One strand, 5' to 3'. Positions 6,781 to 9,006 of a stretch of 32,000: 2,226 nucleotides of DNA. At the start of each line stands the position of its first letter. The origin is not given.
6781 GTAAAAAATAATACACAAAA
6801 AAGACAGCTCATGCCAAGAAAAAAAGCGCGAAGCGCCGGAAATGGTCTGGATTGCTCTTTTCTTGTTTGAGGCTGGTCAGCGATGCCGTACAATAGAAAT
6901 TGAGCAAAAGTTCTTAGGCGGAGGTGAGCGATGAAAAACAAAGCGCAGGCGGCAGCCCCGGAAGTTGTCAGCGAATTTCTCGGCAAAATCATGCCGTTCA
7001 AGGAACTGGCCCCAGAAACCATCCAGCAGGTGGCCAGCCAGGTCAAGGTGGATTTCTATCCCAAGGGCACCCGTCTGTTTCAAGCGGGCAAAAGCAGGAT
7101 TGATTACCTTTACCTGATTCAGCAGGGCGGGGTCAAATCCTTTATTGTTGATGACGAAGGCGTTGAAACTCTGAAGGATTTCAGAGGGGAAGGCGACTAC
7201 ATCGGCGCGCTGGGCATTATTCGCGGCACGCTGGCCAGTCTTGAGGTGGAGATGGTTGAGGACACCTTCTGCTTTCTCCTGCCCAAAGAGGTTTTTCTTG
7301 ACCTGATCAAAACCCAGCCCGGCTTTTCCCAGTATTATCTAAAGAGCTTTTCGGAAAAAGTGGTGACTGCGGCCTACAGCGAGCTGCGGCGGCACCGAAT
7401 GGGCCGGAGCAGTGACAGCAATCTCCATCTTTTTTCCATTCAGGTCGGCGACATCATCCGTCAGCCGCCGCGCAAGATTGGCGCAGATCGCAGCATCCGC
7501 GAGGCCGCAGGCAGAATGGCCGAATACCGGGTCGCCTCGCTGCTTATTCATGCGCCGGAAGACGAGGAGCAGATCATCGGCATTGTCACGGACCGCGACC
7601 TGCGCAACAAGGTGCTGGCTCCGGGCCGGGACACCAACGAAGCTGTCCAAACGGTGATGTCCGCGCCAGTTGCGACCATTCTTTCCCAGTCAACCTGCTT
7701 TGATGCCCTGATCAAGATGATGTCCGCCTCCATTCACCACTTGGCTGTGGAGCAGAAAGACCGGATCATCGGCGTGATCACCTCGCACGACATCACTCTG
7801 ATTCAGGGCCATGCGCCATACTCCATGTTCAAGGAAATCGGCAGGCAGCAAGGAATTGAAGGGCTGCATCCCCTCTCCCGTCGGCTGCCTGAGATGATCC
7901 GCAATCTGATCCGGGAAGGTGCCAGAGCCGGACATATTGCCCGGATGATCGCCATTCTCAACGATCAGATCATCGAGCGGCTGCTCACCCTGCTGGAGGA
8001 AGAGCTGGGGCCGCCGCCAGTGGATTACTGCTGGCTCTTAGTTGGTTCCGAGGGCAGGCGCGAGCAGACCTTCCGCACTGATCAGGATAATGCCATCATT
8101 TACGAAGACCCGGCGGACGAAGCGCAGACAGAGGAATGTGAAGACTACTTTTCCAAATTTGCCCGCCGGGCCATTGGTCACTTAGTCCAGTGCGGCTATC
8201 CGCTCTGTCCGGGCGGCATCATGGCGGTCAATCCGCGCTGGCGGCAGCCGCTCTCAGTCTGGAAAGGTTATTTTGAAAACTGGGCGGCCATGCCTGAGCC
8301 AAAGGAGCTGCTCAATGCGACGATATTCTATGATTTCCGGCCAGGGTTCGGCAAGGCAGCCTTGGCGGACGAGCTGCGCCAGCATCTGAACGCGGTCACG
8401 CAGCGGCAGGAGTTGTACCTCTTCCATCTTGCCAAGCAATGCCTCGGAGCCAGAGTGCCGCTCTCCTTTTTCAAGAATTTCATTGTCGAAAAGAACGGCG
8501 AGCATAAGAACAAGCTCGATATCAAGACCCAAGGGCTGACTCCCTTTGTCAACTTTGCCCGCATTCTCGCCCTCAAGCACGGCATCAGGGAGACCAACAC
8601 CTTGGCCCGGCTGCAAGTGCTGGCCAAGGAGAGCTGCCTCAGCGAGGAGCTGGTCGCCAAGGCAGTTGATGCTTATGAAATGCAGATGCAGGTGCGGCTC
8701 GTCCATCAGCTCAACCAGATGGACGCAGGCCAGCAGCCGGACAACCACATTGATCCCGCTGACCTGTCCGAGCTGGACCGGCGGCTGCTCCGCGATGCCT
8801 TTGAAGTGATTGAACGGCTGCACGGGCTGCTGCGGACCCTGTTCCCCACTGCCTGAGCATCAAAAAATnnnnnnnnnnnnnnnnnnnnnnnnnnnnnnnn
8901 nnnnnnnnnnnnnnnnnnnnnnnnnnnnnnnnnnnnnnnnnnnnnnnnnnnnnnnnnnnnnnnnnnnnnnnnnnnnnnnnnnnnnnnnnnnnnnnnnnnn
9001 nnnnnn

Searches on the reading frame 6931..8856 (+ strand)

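Call 72: search_protein_families(library=pfam, proteins=[window:6931-8856:+], max_evalue=0.001)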
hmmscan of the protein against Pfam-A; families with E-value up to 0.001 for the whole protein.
window:6931-8856:+ (641 aa): 4 families
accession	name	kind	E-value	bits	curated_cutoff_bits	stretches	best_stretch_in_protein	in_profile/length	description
PF03445.19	DUF294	-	1.1e-51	174.7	21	1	318-458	2-138/138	Putative nucleotidyltransferase DUF294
PF10335.14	DUF294_C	-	1.7e-47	161.3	22.5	1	495-636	2-143/145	Putative nucleotidyltransferase substrate binding domain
PF00571.33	CBS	-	5.6e-17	62.3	24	2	172-228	1-55/57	CBS domain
PF00027.35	cNMP_binding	-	4.8e-13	49.3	27.5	1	42-128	3-88/89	Cyclic nucleotide-binding domain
